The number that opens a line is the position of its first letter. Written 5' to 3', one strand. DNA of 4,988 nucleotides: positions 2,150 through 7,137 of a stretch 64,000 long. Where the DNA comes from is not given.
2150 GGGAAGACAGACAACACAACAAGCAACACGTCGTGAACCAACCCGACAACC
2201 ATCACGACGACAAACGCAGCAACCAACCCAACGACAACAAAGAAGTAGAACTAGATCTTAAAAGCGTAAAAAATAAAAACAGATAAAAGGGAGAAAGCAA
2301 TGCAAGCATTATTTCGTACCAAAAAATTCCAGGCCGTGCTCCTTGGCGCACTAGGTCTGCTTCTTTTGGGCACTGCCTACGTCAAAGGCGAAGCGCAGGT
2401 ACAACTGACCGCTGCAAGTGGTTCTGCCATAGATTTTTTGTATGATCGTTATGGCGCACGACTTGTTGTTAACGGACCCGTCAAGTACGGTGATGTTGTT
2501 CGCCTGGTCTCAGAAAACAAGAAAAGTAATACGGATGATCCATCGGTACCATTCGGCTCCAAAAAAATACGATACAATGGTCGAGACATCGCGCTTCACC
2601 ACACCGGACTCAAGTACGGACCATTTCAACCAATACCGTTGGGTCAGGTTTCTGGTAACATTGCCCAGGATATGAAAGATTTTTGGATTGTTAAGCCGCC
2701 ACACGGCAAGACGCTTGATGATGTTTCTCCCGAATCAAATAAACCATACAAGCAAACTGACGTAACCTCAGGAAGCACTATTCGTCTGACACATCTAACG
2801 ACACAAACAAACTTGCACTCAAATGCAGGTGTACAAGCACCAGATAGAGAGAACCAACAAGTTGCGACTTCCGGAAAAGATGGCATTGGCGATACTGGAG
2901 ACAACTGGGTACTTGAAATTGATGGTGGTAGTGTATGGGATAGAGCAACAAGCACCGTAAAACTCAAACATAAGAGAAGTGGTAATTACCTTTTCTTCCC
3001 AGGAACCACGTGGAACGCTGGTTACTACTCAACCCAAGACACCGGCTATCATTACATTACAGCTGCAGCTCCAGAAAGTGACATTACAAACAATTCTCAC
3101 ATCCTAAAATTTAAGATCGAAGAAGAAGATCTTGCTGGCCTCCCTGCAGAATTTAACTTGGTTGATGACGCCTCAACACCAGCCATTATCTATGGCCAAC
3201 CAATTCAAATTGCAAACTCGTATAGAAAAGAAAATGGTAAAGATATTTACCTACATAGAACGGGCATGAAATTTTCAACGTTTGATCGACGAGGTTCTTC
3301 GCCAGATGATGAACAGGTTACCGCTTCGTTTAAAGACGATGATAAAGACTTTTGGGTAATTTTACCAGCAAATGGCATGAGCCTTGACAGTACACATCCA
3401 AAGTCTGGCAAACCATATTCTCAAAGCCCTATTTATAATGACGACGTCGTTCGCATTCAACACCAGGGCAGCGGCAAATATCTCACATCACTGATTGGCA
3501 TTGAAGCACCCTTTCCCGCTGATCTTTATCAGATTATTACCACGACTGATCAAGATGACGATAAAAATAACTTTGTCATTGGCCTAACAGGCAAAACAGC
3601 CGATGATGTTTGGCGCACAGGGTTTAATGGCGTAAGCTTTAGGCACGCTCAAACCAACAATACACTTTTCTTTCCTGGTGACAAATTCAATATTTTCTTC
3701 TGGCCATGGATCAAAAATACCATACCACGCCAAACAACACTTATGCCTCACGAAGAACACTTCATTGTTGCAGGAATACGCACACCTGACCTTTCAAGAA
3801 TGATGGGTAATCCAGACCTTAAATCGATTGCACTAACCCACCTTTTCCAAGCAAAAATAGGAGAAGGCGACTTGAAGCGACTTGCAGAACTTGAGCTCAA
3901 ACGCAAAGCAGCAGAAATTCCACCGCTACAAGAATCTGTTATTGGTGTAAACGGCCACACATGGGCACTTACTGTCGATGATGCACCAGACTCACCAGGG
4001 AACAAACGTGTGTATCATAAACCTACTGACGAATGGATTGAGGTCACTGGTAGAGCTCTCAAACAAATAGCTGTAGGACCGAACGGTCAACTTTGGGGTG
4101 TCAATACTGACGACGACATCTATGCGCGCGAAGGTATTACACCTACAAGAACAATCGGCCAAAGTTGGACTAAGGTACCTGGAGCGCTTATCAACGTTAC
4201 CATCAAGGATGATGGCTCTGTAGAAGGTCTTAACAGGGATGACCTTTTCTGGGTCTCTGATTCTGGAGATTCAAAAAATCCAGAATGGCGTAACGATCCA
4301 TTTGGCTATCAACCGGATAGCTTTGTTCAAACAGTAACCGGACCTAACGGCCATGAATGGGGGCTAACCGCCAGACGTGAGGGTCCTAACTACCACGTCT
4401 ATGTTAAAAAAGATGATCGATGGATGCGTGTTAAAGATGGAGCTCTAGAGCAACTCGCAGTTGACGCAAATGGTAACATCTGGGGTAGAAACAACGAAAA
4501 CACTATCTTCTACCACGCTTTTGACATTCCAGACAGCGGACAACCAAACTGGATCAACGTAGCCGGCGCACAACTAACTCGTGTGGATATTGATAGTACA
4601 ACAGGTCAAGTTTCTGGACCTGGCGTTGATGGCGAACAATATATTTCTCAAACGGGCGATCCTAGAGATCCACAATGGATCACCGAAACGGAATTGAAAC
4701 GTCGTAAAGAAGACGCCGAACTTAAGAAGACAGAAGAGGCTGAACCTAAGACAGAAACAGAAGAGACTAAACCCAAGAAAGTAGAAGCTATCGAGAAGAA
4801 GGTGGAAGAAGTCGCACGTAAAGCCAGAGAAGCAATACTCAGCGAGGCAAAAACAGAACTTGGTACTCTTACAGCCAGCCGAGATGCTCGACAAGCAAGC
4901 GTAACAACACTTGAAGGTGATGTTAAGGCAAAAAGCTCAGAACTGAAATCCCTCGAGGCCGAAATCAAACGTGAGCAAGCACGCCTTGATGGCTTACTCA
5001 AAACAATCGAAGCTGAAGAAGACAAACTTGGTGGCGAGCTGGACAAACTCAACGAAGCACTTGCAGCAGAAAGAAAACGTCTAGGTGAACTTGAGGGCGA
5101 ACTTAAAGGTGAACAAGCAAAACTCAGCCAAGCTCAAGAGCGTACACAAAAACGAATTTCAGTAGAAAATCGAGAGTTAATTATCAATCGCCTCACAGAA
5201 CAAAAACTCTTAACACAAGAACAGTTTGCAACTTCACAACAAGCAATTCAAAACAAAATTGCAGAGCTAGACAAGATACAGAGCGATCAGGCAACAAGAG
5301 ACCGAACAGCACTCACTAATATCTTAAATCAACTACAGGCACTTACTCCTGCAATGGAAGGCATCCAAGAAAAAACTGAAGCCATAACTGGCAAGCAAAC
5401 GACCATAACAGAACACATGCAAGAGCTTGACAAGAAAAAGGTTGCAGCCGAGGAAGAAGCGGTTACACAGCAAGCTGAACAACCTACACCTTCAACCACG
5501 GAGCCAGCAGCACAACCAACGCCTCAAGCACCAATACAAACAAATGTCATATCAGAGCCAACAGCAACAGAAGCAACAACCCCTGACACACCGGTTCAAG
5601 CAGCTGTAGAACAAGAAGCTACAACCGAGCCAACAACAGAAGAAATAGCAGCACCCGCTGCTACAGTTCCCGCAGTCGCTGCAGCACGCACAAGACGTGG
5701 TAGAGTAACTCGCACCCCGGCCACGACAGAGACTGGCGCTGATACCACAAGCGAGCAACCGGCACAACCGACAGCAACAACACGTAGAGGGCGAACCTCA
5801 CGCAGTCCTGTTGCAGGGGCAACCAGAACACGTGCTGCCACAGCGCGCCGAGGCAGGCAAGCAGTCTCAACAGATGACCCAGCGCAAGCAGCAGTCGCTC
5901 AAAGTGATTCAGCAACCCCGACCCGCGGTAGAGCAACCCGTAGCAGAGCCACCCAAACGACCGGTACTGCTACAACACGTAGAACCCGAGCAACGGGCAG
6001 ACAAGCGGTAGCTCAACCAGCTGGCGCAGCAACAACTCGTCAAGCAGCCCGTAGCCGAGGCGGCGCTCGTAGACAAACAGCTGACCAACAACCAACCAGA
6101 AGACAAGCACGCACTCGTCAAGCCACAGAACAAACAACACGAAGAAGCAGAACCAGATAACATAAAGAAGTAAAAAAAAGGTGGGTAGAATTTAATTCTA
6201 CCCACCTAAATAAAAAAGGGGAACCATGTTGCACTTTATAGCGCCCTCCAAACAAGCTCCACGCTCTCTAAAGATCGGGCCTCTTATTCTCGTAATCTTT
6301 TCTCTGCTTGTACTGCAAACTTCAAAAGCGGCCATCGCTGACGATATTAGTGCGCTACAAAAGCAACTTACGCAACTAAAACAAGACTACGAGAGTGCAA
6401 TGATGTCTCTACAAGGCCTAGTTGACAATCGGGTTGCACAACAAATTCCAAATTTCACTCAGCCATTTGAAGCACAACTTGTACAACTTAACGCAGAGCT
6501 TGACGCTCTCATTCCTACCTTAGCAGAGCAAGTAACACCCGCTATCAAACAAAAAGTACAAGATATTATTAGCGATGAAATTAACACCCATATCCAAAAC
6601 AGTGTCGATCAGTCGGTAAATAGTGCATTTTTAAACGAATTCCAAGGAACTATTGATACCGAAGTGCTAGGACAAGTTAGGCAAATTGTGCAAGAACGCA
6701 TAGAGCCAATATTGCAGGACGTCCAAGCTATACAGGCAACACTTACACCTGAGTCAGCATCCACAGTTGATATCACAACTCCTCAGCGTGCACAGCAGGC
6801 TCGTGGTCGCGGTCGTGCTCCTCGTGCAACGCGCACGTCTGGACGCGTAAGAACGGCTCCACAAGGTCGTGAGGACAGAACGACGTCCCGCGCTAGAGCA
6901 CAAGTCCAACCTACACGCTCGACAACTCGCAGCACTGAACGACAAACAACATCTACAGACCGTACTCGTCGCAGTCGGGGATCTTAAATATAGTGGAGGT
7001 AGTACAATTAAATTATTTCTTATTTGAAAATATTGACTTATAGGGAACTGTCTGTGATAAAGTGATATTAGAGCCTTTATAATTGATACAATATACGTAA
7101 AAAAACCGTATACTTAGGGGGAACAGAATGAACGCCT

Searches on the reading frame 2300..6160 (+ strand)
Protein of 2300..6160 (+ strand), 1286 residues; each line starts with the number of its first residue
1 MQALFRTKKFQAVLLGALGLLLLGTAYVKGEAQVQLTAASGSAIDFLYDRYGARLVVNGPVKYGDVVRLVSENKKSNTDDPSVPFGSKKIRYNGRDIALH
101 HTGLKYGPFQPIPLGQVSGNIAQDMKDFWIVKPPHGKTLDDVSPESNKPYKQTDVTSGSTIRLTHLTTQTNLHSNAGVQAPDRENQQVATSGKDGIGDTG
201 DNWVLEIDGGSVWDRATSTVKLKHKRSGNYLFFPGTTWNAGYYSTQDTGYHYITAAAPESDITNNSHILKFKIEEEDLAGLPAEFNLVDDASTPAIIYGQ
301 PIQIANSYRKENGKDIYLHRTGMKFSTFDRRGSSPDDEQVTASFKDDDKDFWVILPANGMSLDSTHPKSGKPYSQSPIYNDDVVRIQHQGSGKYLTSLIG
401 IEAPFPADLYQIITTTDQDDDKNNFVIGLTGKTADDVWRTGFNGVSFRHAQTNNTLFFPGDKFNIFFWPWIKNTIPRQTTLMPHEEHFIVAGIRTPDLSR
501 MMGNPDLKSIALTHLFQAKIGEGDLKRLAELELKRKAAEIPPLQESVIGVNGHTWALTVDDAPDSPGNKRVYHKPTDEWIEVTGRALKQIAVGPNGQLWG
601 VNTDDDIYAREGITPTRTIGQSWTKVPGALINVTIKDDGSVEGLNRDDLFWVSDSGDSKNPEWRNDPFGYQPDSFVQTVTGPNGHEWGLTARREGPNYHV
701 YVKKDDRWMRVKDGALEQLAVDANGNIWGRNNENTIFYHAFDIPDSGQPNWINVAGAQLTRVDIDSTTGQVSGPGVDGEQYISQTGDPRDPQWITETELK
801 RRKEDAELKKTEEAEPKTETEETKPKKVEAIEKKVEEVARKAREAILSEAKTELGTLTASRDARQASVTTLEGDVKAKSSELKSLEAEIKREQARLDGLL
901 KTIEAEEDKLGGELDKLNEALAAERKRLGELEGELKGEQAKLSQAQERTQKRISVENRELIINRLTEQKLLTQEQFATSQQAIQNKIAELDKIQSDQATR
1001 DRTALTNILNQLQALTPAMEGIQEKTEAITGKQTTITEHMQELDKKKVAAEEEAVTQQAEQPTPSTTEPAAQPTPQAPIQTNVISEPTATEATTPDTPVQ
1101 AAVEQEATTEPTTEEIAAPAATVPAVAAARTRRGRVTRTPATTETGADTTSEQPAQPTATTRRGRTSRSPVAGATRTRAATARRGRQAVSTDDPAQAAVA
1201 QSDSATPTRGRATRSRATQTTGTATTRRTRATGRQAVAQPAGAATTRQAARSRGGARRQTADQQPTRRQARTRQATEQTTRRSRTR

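Call 4: search_protein_families(library=pfam, proteins=[window:2300-6160:+], max_evalue=0.01)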
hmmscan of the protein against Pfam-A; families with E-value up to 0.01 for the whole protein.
window:2300-6160:+ (1286 aa): 3 families
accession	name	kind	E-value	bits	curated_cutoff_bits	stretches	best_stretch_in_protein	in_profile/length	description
PF19193.6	Tectonin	-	4.4e-25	88.8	30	2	569-665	103-194/216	Tectonin domain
PF06462.18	Hyd_WA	-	1.2e-05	25.3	21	1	597-626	1-30/30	Propeller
PF02815.25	MIR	-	2.2e-05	24.9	25.6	0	129-194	50-108/185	MIR domain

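Call 16: find_encoding_contigs(protein=window:2300-6160:+, flank=10000, max_places=3)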
Protein window:2300-6160:+ (1286 aa): 1 contig read that carries it; 1 place shown.
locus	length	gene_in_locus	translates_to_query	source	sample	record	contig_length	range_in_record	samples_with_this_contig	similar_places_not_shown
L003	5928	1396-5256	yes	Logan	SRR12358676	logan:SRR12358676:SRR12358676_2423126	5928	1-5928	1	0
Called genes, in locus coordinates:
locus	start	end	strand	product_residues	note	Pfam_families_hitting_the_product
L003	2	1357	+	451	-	?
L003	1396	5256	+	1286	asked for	PF02815:MIR (faint), PF19193:Tectonin, PF06462:Hyd_WA (faint), PF19193:Tectonin (weak)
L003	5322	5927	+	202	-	?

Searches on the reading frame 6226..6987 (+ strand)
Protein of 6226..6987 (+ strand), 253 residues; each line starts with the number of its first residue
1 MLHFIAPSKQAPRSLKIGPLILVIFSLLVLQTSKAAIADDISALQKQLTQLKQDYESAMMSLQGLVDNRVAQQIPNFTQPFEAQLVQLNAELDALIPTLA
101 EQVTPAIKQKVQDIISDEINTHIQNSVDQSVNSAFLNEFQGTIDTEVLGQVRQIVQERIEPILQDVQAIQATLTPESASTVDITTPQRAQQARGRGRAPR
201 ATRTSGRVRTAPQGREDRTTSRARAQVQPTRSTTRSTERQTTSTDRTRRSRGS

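Call 4: search_protein_families(library=pfam, proteins=[window:6226-6987:+], max_evalue=0.01)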
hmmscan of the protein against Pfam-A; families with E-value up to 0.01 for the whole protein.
window:6226-6987:+ (253 aa): 0 families

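Call 18: list_cluster_members(proteins=[window:6226-6987:+, window:7128-8201:+, window:8286-19703:+, window:19797-20948:+, window:30925-33246:+, window:36994-40446:+, window:40492-42294:+, window:44180-45250:+, window:22268-24208:-, window:26933-28285:-])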
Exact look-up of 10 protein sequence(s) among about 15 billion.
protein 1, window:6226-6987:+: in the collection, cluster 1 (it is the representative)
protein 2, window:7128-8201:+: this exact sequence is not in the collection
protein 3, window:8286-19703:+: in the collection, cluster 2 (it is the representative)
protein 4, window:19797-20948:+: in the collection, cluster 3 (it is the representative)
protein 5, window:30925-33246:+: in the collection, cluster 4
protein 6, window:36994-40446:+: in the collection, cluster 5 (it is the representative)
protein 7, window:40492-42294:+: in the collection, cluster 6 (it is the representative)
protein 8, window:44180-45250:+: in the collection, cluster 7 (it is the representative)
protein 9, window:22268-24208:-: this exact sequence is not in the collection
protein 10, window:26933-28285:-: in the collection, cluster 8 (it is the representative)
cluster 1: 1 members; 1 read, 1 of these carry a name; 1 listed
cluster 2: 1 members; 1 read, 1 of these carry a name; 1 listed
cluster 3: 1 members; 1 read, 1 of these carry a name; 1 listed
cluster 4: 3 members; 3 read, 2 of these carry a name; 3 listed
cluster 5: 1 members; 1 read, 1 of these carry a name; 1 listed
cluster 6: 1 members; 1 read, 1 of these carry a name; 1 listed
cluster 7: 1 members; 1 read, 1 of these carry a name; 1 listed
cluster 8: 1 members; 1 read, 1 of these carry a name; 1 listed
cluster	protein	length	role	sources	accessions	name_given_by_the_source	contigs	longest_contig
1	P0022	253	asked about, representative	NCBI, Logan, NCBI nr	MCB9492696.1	MAG: hypothetical protein H6679_00300 [Epsilonproteobacteria bacterium] | hypothetical protein [Campylobacterota bacterium]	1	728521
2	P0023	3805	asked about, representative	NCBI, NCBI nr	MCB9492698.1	MAG: hypothetical protein H6679_00310 [Epsilonproteobacteria bacterium] | hypothetical protein [Campylobacterota bacterium]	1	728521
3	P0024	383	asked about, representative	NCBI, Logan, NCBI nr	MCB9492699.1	MAG: hypothetical protein H6679_00315 [Epsilonproteobacteria bacterium] | hypothetical protein [Campylobacterota bacterium]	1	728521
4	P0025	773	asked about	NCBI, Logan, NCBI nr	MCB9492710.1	MAG: hypothetical protein H6679_00370 [Epsilonproteobacteria bacterium] | hypothetical protein [Campylobacterota bacterium]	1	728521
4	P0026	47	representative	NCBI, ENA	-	-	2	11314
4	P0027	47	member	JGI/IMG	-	hypothetical protein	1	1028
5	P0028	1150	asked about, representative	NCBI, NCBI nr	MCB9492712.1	MAG: hypothetical protein H6679_00380 [Epsilonproteobacteria bacterium] | hypothetical protein [Campylobacterota bacterium]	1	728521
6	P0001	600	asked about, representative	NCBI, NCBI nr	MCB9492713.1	MAG: hypothetical protein H6679_00385 [Epsilonproteobacteria bacterium] | hypothetical protein [Campylobacterota bacterium]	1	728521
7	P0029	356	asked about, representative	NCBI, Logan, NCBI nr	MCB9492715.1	MAG: hypothetical protein H6679_00395 [Epsilonproteobacteria bacterium] | hypothetical protein [Campylobacterota bacterium]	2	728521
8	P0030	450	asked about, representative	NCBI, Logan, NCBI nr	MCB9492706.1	MAG: hypothetical protein H6679_00350 [Epsilonproteobacteria bacterium] | hypothetical protein [Campylobacterota bacterium]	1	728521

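Call 20: find_encoding_contigs(protein=P0022, flank=10000, max_places=3)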
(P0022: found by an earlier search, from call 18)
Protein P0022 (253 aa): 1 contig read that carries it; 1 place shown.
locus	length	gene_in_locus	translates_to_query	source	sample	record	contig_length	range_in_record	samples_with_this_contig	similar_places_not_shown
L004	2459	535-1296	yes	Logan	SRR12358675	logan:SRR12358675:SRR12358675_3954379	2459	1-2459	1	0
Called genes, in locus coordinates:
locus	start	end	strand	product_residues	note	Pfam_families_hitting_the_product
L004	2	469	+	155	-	?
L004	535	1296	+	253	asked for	-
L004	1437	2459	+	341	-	?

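Call 70: search_protein_families(library=ncbifam, proteins=[window:6226-6987:+], max_evalue=1)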
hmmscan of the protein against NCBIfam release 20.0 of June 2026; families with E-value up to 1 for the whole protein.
window:6226-6987:+ (253 aa): 5 families
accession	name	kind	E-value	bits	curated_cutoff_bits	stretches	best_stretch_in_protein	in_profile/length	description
NF058560.1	FblAmlydTptrFapF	equivalog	0.015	14.1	700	1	21-73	6-57/420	fibril amyloid transporter FapF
TIGR02399.1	salt_tol_Pase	equivalog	0.038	12.8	365.5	1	98-167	113-186/389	glucosylglycerol 3-phosphatase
NF041922.1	DLP_LeoA_gen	subfamily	0.073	12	325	1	28-144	263-377/532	LeoA/HP0731 family dynamin-like GTPase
TIGR01837.1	PHA_granule_1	subfamily_domain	0.14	12.2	94.7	0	37-100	46-113/118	poly(hydroxyalkanoate) granule-associated protein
NF052504.1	sll1863_fam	domain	0.15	12.3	35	0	77-111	5-38/93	sll1863 family stress response protein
